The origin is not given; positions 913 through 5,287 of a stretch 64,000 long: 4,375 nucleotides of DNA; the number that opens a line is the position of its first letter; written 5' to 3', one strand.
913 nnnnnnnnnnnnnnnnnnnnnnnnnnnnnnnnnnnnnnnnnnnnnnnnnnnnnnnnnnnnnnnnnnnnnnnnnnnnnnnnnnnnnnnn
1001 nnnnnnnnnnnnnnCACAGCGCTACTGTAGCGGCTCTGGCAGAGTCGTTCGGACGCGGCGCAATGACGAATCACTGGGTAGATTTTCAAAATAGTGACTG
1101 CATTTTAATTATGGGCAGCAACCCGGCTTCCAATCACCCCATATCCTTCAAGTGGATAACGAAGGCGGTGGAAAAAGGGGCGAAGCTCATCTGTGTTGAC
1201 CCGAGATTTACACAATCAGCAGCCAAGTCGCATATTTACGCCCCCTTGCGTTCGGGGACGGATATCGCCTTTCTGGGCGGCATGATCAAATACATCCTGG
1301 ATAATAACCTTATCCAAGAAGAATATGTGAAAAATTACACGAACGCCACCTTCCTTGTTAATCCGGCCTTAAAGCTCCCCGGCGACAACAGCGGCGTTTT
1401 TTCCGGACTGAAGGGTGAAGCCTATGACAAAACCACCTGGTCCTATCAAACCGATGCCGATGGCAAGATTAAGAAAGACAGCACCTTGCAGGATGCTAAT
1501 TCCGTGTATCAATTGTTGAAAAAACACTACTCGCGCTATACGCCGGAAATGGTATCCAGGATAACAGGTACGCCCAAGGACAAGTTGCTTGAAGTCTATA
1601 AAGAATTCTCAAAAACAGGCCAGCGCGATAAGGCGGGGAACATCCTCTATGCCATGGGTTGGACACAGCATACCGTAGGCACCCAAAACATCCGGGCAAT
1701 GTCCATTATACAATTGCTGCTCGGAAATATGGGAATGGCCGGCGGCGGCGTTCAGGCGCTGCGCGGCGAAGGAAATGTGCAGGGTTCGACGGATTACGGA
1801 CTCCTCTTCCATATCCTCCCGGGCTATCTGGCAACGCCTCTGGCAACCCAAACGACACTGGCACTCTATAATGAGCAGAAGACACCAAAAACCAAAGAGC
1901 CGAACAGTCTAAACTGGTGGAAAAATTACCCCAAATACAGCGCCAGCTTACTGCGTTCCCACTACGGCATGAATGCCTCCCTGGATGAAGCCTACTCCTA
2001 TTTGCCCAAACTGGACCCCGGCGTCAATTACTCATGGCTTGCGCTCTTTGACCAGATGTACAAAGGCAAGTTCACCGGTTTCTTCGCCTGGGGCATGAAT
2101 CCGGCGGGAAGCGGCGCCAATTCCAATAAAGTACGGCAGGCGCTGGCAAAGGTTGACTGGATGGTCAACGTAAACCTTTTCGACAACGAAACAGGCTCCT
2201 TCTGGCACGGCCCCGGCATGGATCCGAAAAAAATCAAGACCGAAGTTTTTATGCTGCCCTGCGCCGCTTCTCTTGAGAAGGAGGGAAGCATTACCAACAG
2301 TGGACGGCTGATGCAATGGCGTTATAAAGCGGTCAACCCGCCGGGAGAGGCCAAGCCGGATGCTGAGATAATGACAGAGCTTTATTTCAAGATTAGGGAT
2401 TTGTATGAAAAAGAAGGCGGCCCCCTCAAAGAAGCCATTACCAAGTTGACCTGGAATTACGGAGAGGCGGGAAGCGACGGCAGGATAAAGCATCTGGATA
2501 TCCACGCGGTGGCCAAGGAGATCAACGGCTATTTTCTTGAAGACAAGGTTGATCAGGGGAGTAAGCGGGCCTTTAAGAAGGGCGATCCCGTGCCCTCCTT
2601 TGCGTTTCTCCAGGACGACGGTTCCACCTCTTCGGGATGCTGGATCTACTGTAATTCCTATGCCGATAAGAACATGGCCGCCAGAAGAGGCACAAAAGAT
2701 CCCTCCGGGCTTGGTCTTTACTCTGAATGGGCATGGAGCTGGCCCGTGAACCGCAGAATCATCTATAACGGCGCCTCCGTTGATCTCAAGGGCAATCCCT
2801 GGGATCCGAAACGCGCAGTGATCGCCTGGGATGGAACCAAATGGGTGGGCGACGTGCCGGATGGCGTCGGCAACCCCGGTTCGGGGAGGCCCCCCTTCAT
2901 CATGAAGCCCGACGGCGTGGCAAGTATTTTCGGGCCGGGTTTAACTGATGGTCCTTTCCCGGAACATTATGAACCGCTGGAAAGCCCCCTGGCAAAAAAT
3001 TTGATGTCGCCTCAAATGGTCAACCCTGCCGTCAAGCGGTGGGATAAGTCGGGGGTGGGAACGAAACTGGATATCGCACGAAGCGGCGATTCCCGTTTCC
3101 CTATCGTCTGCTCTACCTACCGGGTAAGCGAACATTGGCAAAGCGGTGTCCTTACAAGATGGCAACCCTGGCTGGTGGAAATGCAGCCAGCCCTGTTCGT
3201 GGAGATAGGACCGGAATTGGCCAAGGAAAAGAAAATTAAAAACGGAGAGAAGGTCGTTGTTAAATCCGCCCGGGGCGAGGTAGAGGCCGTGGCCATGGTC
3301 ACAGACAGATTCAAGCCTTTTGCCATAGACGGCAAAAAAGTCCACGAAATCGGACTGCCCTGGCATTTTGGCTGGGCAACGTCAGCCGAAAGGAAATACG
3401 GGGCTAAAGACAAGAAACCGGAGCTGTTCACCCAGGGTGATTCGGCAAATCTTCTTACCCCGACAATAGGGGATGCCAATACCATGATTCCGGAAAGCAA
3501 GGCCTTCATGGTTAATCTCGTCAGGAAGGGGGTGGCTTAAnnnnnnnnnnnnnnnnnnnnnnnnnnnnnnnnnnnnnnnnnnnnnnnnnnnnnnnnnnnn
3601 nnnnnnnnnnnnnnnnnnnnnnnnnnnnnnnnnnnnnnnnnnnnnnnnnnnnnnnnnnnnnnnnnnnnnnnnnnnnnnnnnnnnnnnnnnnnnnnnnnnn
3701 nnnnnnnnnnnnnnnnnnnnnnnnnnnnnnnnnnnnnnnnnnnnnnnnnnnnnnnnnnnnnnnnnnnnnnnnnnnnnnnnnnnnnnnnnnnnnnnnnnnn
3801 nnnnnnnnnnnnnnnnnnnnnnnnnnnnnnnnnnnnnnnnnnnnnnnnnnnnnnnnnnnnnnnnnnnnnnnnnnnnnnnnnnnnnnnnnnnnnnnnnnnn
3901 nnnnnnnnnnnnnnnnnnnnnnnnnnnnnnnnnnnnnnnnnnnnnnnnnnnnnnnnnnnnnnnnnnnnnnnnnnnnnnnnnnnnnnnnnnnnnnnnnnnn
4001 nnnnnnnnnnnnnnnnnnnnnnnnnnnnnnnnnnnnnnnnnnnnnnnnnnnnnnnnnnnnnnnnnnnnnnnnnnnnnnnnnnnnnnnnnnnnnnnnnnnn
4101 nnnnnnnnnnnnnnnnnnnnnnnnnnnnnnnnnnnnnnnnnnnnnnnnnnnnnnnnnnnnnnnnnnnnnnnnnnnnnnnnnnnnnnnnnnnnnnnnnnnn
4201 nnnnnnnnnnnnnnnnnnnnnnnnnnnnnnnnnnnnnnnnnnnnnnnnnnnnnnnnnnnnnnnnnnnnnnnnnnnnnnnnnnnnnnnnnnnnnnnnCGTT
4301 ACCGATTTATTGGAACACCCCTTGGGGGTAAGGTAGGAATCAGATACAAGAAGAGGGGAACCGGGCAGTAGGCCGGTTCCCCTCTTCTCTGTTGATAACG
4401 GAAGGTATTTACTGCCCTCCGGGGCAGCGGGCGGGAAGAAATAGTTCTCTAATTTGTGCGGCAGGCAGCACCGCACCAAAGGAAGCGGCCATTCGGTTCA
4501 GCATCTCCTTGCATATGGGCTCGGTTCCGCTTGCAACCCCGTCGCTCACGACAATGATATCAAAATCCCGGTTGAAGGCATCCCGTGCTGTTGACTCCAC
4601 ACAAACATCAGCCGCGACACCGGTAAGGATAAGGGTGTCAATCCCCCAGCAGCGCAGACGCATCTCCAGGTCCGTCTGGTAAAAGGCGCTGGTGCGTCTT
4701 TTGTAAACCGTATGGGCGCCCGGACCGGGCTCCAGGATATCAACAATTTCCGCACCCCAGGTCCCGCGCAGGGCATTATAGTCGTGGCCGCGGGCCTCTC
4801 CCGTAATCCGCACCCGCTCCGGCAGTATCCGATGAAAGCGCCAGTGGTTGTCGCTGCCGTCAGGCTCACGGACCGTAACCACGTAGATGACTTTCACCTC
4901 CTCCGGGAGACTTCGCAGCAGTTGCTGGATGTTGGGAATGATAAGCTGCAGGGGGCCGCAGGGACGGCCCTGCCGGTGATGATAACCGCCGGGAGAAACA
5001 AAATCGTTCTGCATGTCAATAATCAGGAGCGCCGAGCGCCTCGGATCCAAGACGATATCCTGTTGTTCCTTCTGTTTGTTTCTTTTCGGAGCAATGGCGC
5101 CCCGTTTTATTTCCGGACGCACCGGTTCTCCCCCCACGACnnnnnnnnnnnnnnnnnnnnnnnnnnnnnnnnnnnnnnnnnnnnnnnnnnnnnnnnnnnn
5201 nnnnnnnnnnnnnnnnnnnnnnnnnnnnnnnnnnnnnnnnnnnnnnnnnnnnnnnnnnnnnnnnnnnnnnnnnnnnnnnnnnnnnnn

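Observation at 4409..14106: sigma54-driven nine-kb operon mixing carboxyltransferase, thiolase/HMGCS-like/DUF35, CoA-transferase, CoA ligase, UbiD and an isochorismatase-like hydrolase: unassigned anaerobic acid-activation pathway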

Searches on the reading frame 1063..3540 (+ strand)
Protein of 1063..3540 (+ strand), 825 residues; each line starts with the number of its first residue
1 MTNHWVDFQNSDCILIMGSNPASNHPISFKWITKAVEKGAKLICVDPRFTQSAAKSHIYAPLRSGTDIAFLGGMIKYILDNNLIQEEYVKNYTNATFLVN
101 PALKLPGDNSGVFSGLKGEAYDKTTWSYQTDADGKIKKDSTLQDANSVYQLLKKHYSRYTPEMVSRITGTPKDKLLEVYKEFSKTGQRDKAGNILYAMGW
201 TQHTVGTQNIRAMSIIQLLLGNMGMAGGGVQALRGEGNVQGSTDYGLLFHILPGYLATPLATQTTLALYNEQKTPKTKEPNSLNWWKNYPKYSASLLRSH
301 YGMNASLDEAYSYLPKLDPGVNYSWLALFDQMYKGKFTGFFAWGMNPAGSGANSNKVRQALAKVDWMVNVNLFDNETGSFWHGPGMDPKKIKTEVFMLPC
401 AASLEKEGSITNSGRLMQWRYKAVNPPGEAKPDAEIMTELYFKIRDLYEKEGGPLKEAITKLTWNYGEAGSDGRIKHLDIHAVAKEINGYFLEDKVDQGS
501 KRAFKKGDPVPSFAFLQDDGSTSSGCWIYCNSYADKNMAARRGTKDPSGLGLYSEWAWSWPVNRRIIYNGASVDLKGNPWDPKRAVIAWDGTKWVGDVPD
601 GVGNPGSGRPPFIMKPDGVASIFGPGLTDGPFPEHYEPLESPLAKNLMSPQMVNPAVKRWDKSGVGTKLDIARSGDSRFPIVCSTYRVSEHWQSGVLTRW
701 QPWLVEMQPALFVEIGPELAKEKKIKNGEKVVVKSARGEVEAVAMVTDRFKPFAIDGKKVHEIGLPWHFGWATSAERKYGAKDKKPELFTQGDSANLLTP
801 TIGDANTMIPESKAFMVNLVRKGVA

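Call 7: search_protein_families(library=pfam, proteins=[window:1063-3540:+])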
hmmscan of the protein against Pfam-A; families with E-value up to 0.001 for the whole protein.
window:1063-3540:+ (825 aa): 2 families
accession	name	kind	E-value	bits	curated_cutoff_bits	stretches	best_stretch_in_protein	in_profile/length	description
PF00384.28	Molybdopterin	-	5.5e-27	95.2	24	1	2-441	99-351/353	Molybdopterin oxidoreductase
PF01568.27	Molydop_binding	-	1.7e-14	54.2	26.8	1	684-813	4-107/110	Molydopterin dinucleotide binding domain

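Call 48: search_solved_structures(query=window:1063-3540:+, max_evalue=0.00001)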
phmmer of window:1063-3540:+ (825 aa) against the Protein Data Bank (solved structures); distinct sequences matched with E-value up to 0.00001: 47.
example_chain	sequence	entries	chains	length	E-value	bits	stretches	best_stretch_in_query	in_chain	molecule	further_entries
1h0h_A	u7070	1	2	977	3.5e-291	971.6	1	1-821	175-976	FORMATE DEHYDROGENASE SUBUNIT ALPHA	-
8cm4_A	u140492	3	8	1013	6.2e-283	944.3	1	1-819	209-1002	Formate dehydrogenase, alpha subunit, selenocysteine-containing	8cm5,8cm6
6sdr_A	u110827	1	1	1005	8.5e-283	943.9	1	1-819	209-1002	Formate dehydrogenase, alpha subunit, selenocysteine-containing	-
6sdv_A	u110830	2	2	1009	1.3e-282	943.3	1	1-819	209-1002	Formate dehydrogenase, alpha subunit, selenocysteine-containing,Formate dehydrogenase, alp | Formate dehydrogenase, alpha subunit, selenocysteine-containing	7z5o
9rjy_A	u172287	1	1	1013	1.3e-282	943.3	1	1-819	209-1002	Formate dehydrogenase, alpha subunit, selenocysteine-containing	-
9rk0_A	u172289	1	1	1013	1.3e-282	943.3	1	1-819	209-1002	Formate dehydrogenase, alpha subunit, selenocysteine-containing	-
30gj_A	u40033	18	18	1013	1.3e-282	943.3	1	1-819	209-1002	Formate dehydrogenase, alpha subunit, selenocysteine-containing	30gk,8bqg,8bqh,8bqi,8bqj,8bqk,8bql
9qm0_A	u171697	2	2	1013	1.3e-282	943.3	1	1-819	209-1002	Formate dehydrogenase, alpha subunit, selenocysteine-containing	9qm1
8cm7_A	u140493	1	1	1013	8.9e-282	940.5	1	1-819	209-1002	Formate dehydrogenase, alpha subunit, selenocysteine-containing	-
9rjz_A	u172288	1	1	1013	8.9e-282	940.5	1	1-819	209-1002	Formate dehydrogenase, alpha subunit, selenocysteine-containing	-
8rcg_A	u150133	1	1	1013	9.4e-282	940.4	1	1-819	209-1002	Formate dehydrogenase, alpha subunit, selenocysteine-containing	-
9rk1_A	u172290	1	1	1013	6.5e-281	937.6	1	1-819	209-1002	Formate dehydrogenase, alpha subunit, selenocysteine-containing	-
1kqf_A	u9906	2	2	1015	1.2e-229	768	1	1-820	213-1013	FORMATE DEHYDROGENASE, NITRATE-INDUCIBLE, MAJOR SUBUNIT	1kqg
9vap_A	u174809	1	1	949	4.5e-65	223.6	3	152-257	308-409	Formate dehydrogenase molybdopterin-binding subunit FdhA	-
9t1s_L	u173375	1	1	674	6.5e-53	183.3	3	149-263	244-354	formate dehydrogenase (coenzyme F420)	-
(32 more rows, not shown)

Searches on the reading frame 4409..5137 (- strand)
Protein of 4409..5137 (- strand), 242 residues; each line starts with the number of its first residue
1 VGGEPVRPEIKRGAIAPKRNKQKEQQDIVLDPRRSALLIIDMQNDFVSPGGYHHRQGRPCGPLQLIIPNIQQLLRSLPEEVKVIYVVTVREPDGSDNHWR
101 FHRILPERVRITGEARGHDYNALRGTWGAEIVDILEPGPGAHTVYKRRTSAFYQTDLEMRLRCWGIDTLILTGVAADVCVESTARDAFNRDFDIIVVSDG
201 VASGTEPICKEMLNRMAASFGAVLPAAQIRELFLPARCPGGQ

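Call 3: search_protein_families(library=pfam, proteins=[window:4409-5137:-])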
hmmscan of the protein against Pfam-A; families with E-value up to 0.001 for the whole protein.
window:4409-5137:- (242 aa): 1 family
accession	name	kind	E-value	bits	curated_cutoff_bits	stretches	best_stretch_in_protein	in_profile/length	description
PF00857.26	Isochorismatase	-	2.4e-40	138.9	27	1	35-227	1-174/175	Isochorismatase domain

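Call 4: search_protein_families(library=ncbifam, proteins=[window:4409-5137:-])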
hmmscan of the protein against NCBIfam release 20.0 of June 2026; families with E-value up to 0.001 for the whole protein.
window:4409-5137:- (242 aa): 5 families
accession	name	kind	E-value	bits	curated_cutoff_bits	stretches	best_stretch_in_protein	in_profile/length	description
NF050097.1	BiurAmidohydBiuH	equivalog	9.6e-29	100.4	370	1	30-225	14-209/221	biuret amidohydrolase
TIGR03614.1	RutB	equivalog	1.9e-27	96.3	377.95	1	26-228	7-214/226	pyrimidine utilization protein B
NF008517.0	PRK11440.1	equivalog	1.1e-17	64.6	195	1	143-217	98-172/188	hydrolase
NF008623.0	PRK11609.1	equivalog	2.2e-09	37.4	174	1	154-202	131-179/213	bifunctional nicotinamidase/pyrazinamidase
NF041461.1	C_hydro_YcaC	equivalog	2.8e-05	23.7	310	1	154-218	90-154/201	isochorismate family cysteine hydrolase YcaC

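Call 40: search_solved_structures(query=window:4409-5137:-, max_evalue=1e-8)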
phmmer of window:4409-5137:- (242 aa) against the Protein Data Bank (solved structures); distinct sequences matched with E-value up to 1e-8: 34.
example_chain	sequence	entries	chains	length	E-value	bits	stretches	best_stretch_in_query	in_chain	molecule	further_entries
3hu5_A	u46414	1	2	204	1.7e-23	86.6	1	33-227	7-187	Isochorismatase family protein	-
3hb7_A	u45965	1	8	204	3.1e-23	85.7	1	34-217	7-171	Isochorismatase hydrolase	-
8bkd_A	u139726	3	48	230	1.3e-22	83.7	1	26-221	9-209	Ureidoacrylate amidohydrolase RutB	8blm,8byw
8bln_A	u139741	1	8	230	6.3e-22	81.4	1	26-221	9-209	Ureidoacrylate amidohydrolase RutB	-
8bll_A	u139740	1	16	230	3.2e-21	79.1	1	26-221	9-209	Ureidoacrylate amidohydrolase RutB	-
3eef_A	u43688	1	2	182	1.1e-20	77.4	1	120-217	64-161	N-carbamoylsarcosine amidase related protein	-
6xix_A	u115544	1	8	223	1.1e-20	77.4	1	31-229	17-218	Cysteine hydrolase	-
6xj4_A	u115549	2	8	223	2.7e-19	72.8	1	31-229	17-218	Cysteine hydrolase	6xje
3kl2_A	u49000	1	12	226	7.9e-19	71.3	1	123-206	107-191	Putative isochorismatase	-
6xjm_A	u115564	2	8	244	2.8e-18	69.5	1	27-211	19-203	Biuret hydrolase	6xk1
6azo_A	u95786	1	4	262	8.2e-18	68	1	30-241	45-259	Putative amidase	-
5bk6_A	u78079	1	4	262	5.1e-17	65.4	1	30-241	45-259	Putative amidase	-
6azs_A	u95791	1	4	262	5.3e-17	65.3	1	30-241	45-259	Putative amidase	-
6azn_A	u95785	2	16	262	2e-16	63.4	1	30-241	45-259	Putative amidase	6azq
3irv_A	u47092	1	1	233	5.5e-15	58.7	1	30-204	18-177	CYSTEINE HYDROLASE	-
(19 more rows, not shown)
